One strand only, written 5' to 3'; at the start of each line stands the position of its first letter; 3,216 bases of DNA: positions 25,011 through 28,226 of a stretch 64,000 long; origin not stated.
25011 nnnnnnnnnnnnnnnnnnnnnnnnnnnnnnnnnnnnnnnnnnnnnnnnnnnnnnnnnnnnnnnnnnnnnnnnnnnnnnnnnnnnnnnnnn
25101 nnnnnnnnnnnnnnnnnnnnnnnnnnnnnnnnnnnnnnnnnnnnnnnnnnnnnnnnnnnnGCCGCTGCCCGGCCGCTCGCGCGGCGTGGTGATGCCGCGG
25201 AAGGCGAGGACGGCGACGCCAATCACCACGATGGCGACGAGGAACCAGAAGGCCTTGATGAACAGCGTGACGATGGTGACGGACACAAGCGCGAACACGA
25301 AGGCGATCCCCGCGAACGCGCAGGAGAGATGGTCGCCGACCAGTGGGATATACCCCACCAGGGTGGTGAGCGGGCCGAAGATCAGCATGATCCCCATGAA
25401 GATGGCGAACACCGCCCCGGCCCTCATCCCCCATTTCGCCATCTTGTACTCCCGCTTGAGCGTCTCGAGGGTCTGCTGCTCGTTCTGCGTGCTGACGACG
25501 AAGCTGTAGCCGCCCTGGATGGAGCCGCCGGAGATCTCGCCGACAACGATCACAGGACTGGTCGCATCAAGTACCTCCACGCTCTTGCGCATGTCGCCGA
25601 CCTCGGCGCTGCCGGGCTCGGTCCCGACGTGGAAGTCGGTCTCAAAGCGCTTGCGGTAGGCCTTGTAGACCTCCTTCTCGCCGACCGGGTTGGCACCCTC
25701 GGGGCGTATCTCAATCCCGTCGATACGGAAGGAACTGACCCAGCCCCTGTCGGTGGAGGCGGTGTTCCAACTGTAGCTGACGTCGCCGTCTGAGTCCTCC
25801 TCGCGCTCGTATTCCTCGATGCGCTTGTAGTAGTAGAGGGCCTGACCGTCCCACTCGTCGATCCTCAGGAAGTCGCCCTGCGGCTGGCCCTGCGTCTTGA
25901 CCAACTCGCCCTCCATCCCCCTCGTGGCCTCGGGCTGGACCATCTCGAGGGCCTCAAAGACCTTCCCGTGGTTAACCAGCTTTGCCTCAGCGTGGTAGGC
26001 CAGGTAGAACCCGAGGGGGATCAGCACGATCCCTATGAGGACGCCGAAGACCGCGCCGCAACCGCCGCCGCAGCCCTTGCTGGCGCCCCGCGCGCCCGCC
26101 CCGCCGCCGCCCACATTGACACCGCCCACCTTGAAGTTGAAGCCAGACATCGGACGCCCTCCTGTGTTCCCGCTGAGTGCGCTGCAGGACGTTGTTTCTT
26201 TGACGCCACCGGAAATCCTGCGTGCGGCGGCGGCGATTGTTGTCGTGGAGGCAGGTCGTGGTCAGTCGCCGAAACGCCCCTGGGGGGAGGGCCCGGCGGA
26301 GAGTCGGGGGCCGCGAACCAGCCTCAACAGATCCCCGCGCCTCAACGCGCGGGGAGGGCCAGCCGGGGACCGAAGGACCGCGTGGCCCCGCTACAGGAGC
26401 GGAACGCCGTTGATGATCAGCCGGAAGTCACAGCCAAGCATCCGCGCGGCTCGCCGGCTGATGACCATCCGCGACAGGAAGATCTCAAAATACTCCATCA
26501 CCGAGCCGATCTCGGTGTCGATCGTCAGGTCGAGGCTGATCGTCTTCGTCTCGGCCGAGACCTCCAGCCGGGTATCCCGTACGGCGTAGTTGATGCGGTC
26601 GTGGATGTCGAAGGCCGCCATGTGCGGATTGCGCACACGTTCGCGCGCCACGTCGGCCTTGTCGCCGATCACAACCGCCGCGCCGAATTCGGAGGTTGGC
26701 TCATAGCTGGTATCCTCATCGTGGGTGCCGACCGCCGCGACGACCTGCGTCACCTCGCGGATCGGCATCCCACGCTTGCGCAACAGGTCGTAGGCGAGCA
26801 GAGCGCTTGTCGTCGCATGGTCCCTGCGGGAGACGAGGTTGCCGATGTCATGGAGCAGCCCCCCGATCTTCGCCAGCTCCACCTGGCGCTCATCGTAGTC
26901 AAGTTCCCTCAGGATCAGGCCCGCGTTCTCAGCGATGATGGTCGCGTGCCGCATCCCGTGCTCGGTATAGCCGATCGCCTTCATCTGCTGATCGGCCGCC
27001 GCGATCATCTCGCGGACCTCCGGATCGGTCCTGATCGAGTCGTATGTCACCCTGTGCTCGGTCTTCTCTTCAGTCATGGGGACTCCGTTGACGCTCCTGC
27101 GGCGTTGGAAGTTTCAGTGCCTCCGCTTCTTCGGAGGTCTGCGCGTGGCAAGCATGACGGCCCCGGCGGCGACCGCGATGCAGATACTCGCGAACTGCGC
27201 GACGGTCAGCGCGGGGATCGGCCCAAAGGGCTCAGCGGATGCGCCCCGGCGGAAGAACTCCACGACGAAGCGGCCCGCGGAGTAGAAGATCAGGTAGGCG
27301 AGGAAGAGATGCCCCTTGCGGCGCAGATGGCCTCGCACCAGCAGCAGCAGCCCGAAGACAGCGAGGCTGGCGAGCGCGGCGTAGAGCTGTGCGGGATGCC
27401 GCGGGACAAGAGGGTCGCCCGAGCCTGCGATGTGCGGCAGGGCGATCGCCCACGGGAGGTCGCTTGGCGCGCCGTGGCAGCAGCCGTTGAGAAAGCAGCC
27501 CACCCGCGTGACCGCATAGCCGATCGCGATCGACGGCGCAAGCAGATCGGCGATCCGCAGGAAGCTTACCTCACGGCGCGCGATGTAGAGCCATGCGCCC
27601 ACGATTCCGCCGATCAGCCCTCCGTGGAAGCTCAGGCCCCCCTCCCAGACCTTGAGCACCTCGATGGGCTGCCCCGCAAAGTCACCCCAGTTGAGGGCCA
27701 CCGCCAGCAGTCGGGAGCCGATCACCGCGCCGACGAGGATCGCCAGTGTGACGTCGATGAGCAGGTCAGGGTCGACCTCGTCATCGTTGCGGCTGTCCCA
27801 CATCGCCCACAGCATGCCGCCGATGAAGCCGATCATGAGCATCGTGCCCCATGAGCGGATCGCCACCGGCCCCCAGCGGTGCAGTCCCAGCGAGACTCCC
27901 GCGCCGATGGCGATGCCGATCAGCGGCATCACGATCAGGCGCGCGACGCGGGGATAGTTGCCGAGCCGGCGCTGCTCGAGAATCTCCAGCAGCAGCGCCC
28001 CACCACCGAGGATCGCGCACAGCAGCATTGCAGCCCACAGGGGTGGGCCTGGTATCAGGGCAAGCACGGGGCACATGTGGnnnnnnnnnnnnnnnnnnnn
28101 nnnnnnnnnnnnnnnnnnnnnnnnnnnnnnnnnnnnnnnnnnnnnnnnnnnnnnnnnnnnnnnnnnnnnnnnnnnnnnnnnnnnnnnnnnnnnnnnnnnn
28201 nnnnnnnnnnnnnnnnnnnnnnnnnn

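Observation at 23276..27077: Operon of a TMEM43/DUF1625-like zinc-ribbon membrane protein followed by two tandem AIM24/DUF124 paralogs, downstream of an HD phosphohydrolase and a second lgt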

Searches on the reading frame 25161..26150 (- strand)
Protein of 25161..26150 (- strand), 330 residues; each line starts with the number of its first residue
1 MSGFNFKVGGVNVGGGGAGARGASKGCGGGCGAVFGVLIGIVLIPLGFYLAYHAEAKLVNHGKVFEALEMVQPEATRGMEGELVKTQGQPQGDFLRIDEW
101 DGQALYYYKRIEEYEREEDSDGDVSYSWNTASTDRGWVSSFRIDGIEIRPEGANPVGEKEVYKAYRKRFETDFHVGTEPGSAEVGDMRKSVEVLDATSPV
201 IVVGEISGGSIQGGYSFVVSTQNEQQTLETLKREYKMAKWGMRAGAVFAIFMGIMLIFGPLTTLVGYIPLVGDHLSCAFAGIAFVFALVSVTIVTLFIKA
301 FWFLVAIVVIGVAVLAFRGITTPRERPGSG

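Call 9: find_homologous_proteins(query=window:25161-26150:-)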
Query window:25161-26150:- (330 aa): 56 proteins with E <= 0.001 among 5430 candidates.
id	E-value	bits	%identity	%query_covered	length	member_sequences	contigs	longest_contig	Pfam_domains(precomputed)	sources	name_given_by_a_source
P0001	1.9e-216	736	100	100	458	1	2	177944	PF07787.18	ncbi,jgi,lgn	ncbi:MAG: TMEM43 family protein [Armatimonadota bacterium]|jgi:hypothetical protein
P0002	2.5e-167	574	75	98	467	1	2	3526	PF13240.12,PF07787.18,PF13248.12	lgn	-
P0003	5.6e-162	557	75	92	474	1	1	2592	PF13240.12,PF07787.18,PF13248.12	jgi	jgi:hypothetical protein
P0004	2.2e-160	551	71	98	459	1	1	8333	PF13240.12,PF07787.18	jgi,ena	-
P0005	1.1e-159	549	72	98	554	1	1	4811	PF13240.12,PF12773.14,PF17032.11,PF24460.2,PF07787.18,PF13248.12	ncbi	-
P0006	3.7e-158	544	70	98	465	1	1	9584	PF13240.12,PF12773.14,PF07787.18,PF13248.12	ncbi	-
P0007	4.4e-156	537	73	91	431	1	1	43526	PF13240.12,PF07787.18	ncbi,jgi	-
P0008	6.0e-156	537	70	100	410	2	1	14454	PF13240.12,PF07787.18,PF13248.12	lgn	-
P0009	4.6e-155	534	72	91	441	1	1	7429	PF13240.12,PF07787.18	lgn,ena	-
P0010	1.7e-153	529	70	99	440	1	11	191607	PF13240.12,PF07787.18,PF13248.12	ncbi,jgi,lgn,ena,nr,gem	ncbi:MAG TPA: hypothetical protein DEP45_01955 [Armatimonadetes bacterium]|nr:hypothetical protein [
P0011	2.0e-153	529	72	89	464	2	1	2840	PF13240.12,PF07787.18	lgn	-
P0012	1.7e-152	525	72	89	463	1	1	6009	PF13240.12,PF07787.18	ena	-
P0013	9.6e-147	507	66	99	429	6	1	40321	PF13240.12,PF07787.18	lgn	-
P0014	3.0e-141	488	64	98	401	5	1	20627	PF13240.12,PF12773.14,PF07787.18,PF13248.12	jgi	-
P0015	1.5e-137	476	64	99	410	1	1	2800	PF13240.12,PF07787.18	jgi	-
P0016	5.8e-132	458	62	88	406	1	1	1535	PF13240.12,PF07787.18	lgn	-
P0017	6.7e-132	458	60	100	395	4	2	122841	PF13240.12,PF07787.18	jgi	-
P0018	1.4e-131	457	65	90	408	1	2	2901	PF13240.12,PF07787.18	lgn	-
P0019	7.2e-129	448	62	90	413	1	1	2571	PF13240.12,PF07787.18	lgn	-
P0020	1.4e-126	440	58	90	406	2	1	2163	PF13240.12,PF07787.18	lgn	-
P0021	2.5e-126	439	58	100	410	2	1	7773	PF13240.12,PF07787.18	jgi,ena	-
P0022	8.8e-126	438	59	89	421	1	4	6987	PF13240.12,PF07787.18,PF13248.12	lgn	-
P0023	4.4e-124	432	58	90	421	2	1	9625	PF13240.12,PF07787.18,PF13248.12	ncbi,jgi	-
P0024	1.5e-123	430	60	90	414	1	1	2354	PF07787.18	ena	-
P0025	7.4e-123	428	58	99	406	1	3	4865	PF13240.12,PF24460.2,PF07787.18,PF13248.12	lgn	-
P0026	1.3e-121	424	59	94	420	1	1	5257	PF07787.18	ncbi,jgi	-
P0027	1.3e-121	424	58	98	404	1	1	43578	PF13240.12,PF07787.18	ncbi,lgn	-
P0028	1.1e-118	414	55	98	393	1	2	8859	PF13240.12,PF12773.14,PF07787.18,PF13248.12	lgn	-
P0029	2.0e-111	390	55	88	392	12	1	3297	PF13240.12,PF07787.18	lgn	-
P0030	2.4e-105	370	56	91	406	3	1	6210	PF13240.12,PF07787.18,PF13248.12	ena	-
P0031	3.5e-105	370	56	91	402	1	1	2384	PF13240.12,PF07787.18,PF13248.12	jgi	jgi:hypothetical protein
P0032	4.5e-103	363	52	97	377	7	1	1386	PF13240.12,PF07787.18,PF13248.12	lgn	-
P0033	7.4e-102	359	55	91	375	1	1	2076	PF13240.12,PF07787.18,PF13248.12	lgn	-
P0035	1.4e-98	348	52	91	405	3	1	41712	PF13240.12,PF07787.18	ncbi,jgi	-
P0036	4.1e-98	347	52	91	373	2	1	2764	PF13240.12,PF07787.18,PF13248.12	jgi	jgi:hypothetical protein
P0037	1.8e-97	345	51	89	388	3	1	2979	PF13240.12,PF12773.14,PF07787.18,PF13248.12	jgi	-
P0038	2.5e-95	338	56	87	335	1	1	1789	PF07787.18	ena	-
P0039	6.4e-95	336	51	95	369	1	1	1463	PF07787.18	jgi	-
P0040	1.1e-82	296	46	99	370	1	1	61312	PF07787.18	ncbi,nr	ncbi:TMEM43 family protein [bacterium]|nr:TMEM43 family protein [bacterium]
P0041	6.6e-82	293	46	99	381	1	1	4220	PF07787.18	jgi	-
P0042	6.8e-81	290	44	99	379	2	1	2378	PF07787.18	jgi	-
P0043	5.1e-80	287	44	96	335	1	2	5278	PF07787.18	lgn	-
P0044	1.5e-78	282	44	95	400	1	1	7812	PF07787.18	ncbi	-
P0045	2.9e-78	281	42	95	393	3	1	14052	PF13240.12,PF07787.18,PF13248.12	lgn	-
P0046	6.8e-78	280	42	95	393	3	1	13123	PF13240.12,PF07787.18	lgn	-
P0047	2.6e-77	278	45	95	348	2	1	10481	PF07787.18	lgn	-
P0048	3.3e-77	278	41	95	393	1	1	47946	PF07787.18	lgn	-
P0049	7.6e-77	277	43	96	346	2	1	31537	PF07787.18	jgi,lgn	jgi:hypothetical protein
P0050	1.6e-74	269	40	95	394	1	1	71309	PF07787.18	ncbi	-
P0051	4.3e-72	261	41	94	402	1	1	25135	PF07787.18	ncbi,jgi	-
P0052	7.1e-69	251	42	91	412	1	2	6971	PF07787.18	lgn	-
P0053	6.0e-68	248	41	85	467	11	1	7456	PF07787.18,PF13248.12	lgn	-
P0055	4.6e-12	64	23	91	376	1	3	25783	PF07787.18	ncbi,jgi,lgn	-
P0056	5.7e-7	47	28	35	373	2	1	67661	PF07787.18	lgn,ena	-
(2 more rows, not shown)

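Call 24: find_encoding_contigs(protein=P0055, flank=6000, max_places=3)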
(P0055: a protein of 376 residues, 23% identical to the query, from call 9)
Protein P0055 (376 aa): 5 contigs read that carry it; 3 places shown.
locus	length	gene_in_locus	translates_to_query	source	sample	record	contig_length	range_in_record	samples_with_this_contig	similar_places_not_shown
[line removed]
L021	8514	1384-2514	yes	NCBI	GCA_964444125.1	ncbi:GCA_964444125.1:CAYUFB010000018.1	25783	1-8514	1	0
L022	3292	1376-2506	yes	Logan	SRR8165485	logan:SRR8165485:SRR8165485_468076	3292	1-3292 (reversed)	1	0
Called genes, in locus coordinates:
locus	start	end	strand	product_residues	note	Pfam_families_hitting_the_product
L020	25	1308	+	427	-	PF01636:APH (weak), PF00069:Pkinase, PF03109:ABC1 (faint)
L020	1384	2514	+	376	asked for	PF07787:TMEM43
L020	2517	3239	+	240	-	-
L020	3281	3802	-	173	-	PF20122:DUF6512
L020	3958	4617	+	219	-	PF23477:zf_Tbcl_2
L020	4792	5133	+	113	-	-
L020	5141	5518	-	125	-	-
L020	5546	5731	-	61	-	-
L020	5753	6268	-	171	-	-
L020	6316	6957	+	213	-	-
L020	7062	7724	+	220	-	PF03167:UDG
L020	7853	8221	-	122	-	PF07883:Cupin_2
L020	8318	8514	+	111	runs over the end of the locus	PF24709:DUF7670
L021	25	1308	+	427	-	PF01636:APH (weak), PF00069:Pkinase, PF03109:ABC1 (faint)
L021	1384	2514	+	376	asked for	PF07787:TMEM43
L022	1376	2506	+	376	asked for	PF07787:TMEM43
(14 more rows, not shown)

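Call 25: find_encoding_contigs(protein=P0056, flank=6000, max_places=3)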
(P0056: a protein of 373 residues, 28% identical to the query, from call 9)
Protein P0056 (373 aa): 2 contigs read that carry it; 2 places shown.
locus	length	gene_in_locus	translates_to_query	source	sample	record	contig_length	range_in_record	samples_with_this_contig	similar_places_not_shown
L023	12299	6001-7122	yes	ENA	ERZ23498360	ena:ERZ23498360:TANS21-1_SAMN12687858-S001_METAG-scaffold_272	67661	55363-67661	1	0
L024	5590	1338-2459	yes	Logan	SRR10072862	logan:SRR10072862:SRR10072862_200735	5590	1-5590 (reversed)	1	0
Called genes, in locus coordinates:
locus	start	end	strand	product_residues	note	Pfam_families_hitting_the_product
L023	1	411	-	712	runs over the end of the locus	PF06739:SBBP (faint), PF13585:CHU_C (faint), PF13860:FlgD_ig, PF18962:Por_Secre_tail (weak)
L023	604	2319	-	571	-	PF00390:malic, PF03949:Malic_M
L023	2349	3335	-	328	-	-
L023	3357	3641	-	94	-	-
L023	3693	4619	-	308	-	-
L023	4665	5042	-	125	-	-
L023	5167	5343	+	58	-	PF00301:Rubredoxin, PF21349:RUBY_RBDX (faint)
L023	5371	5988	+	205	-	-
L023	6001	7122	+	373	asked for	PF07787:TMEM43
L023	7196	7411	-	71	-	PF00313:CSD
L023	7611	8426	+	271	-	PF00089:Trypsin, PF13365:Trypsin_2, PF13240:Zn_Ribbon_1 (faint), PF13248:Zn_ribbon_3 (weak)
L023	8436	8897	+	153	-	PF10722:YbjN (weak)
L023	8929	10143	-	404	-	PF01551:Peptidase_M23 (weak)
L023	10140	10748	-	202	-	-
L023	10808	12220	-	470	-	PF13537:GATase_7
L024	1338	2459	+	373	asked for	PF07787:TMEM43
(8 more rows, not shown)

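Call 26: find_encoding_contigs(protein=P0050, flank=6000, max_places=2)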
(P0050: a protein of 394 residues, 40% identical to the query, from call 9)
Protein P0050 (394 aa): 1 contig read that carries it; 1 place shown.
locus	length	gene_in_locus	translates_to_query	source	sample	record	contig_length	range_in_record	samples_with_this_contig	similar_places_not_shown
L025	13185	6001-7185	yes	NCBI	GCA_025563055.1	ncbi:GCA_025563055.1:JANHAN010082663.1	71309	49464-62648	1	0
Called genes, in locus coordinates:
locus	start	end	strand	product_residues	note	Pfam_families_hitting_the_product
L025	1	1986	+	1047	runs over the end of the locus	PF05048:NosD (faint), PF13229:Beta_helix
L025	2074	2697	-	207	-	-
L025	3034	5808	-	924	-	PF06452:CBM9_1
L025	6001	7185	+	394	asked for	PF07787:TMEM43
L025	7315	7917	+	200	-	-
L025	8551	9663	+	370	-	PF04492:Phage_rep_O (weak)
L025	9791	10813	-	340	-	PF01244:Peptidase_M19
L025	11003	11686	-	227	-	PF07385:Lyx_isomer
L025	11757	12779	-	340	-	PF01408:GFO_IDH_MocA, PF22725:GFO_IDH_MocA_C3, PF02894:GFO_IDH_MocA_C (weak)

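Call 27: find_encoding_contigs(protein=P0040, flank=6000, max_places=2)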
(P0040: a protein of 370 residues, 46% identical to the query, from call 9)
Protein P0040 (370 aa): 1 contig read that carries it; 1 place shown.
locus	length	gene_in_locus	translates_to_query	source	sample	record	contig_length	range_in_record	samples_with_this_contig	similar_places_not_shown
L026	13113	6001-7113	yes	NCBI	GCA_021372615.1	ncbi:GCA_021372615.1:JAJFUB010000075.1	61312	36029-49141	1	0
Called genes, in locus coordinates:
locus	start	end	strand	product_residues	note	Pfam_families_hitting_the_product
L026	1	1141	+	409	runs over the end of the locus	PF01041:DegT_DnrJ_EryC1, PF01212:Beta_elim_lyase, PF00266:Aminotran_5 (weak), PF01053:Cys_Met_Meta_PP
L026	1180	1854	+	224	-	PF08241:Methyltransf_11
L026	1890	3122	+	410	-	PF01041:DegT_DnrJ_EryC1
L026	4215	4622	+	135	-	-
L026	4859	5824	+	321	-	-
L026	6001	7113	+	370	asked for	PF07787:TMEM43 (weak)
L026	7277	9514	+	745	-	PF00512:HisKA (faint), PF00072:Response_reg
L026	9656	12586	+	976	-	PF00754:F5_F8_type_C (faint)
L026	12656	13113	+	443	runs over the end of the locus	PF00202:Aminotran_3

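Call 28: search_protein_families(library=pfam, proteins=[L020:2517-3239:+, L023:5371-5988:+, L025:7315-7917:+, L026:4859-5824:+, L020:25-1308:+], max_evalue=1)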
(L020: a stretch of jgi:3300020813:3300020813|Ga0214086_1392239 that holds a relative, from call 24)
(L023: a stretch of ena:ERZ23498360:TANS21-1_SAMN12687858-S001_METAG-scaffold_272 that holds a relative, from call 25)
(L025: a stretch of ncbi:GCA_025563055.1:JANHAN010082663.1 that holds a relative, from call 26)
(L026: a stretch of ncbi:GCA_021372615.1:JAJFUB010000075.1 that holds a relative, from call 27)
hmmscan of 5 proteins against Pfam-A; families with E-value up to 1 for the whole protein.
L020:2517-3239:+ (240 aa): 1 family
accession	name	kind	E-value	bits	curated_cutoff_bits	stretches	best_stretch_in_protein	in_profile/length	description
PF08307.16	Glyco_hydro_98C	-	0.0013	18.8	25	1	108-184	68-138/270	Glycosyl hydrolase family 98 C-terminal domain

L023:5371-5988:+ (205 aa): 4 families
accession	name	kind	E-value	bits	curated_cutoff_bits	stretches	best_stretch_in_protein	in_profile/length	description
PF00420.29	Oxidored_q2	-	0.1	12.8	26.1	1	11-73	28-85/95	NADH-ubiquinone/plastoquinone oxidoreductase chain 4L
PF10373.15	EST1_DNA_bind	-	0.14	12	22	1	16-73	140-196/282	Est1 DNA/RNA binding domain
PF20136.4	DUF6526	-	0.6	10.6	23.7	1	15-62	20-66/145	Family of unknown function (DUF6526)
PF04932.20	Wzy_C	-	0.82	9.9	31.7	0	5-167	9-140/149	O-Antigen ligase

L025:7315-7917:+ (200 aa): 0 families

L026:4859-5824:+ (321 aa): 0 families

L020:25-1308:+ (427 aa): 7 families
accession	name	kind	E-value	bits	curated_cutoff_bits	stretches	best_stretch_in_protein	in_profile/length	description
PF00069.31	Pkinase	-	1.6e-12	47.9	31.7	1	229-326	98-196/263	Protein kinase domain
PF01636.29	APH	-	1.3e-06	28.8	23.2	1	132-296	40-217/239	Phosphotransferase enzyme family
PF03109.22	ABC1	-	4.8e-05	23.1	22.9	1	218-276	155-214/244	ABC1 atypical kinase-like domain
PF07714.23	PK_Tyr_Ser-Thr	-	0.0075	16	23.1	1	245-313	118-190/258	Protein tyrosine and serine/threonine kinase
PF14531.12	Kinase-like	-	0.045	13.4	25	1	243-348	159-263/289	Kinase-like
PF12330.14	Haspin_kinase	-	0.087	12.3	25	1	247-301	224-276/364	Haspin like kinase domain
PF17667.7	Pkinase_fungal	-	0.12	11.5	24.1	1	246-300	304-367/387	Fungal protein kinase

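Call 48: search_dna_similar(query=window:25161-26150:-, collection=plasmids, mode=protein, max_rows=20, max_evalue=0.001)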
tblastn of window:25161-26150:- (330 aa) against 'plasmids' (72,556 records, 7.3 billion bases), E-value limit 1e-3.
No match.

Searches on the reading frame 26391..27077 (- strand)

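Call 3: search_protein_families(library=pfam, proteins=[window:26391-27077:-], max_evalue=0.01)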
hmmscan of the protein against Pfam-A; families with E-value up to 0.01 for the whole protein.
window:26391-27077:- (228 aa): 2 families
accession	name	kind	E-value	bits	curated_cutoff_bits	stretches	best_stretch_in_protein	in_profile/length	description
PF01966.28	HD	-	1.6e-06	28.8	22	1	47-124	7-90/116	HD domain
PF08668.18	HDOD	-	0.00071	19.6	22.9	1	40-84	94-136/196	HDOD domain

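Call 4: search_protein_families(library=ncbifam, proteins=[window:26391-27077:-], max_evalue=0.01)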
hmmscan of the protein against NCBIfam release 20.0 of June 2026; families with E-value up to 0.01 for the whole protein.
window:26391-27077:- (228 aa): 8 families
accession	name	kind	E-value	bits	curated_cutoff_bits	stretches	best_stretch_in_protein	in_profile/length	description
TIGR03319.1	RNase_Y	equivalog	7.1e-09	34.7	454.35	1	36-154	325-433/514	ribonuclease Y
NF009345.0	PRK12705.1-2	equivalog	2.3e-06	26.5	904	1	32-153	316-427/509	hypothetical protein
TIGR00277.1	HDIG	domain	4.4e-06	26.5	27.6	1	38-110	2-76/84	HDIG domain-containing metalloprotein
NF045665.1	NTPtran_DVU1551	equivalog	0.00012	21.3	315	1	33-115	209-286/359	DVU_1551 family NTP transferase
NF000997.0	PRK00106.1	equivalog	0.00015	20.5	937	1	36-156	346-456/535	ribonuclease Y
TIGR00295.1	TIGR00295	hypoth_equivalog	0.00043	20.1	172.35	1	32-107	5-79/164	TIGR00295 family protein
NF009344.0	PRK12705.1-1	equivalog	0.001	17.7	831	1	37-122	384-462/572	hypothetical protein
TIGR01596.1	cas3_HD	equivalog_domain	0.0015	18.6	43.45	0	86-121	67-102/178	CRISPR-associated endonuclease Cas3''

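Call 8: search_protein_families(library=padloc, proteins=[window:26391-27077:-], max_evalue=0.1)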
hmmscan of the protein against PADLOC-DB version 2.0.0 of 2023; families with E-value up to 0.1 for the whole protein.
window:26391-27077:- (228 aa): 5 families
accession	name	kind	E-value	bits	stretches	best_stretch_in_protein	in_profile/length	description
PDLC00940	Cas3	-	0.00041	18.6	0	86-121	67-102/178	CRISPR-associated endonuclease Cas3-HD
PDLC01254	Cas3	-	0.0021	16.3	1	49-121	17-89/164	CAS-I; effector_G3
PDLC01293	Cas10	-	0.0043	14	1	70-140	2-67/577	CAS-III; effector_LS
PDLC01456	Cas3a2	-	0.0059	14.7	1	61-129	41-112/207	CAS-I; effector_G3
PDLC01739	Cas10a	-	0.014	11.8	1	69-120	7-55/731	-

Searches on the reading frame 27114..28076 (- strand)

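Call 3: search_protein_families(library=pfam, proteins=[window:27114-28076:-], max_evalue=0.01)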
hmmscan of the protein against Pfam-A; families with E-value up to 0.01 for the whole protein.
window:27114-28076:- (320 aa): 1 family
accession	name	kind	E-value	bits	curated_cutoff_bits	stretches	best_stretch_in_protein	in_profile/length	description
PF01790.23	LGT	-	5.4e-62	209.7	24.9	1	68-308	6-238/240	Prolipoprotein diacylglyceryl transferase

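Call 4: search_protein_families(library=ncbifam, proteins=[window:27114-28076:-], max_evalue=0.01)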
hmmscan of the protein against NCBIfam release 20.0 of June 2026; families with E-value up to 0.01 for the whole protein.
window:27114-28076:- (320 aa): 8 families
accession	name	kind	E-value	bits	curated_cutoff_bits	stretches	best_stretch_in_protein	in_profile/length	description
TIGR00544.1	lgt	equivalog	3.3e-47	161.2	118.9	1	68-306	17-264/280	prolipoprotein diacylglyceryl transferase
NF000778.0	PRK00052.3-4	equivalog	4.8e-43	147.6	334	1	65-313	5-245/252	prolipoprotein diacylglyceryl transferase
NF000784.0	PRK00052.4-5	subfamily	1.5e-26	93.2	409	1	68-199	8-138/298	prolipoprotein diacylglyceryl transferase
NF000775.0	PRK00052.2-5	equivalog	2.1e-25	89.6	428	1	108-313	67-279/288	prolipoprotein diacylglyceryl transferase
NF000779.0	PRK00052.3-5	equivalog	1.2e-23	84.2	405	1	67-209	12-154/257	prolipoprotein diacylglyceryl transferase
NF009611.0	PRK13108.1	equivalog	1.8e-18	66.7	636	1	64-309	14-273/476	prolipoprotein diacylglyceryl transferase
NF000777.0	PRK00052.3-2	equivalog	2.1e-12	47.2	558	1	129-290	94-258/310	prolipoprotein diacylglyceryl transferase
NF000780.0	PRK00052.4-1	equivalog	0.00026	20.3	547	1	96-202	54-161/327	prolipoprotein diacylglyceryl transferase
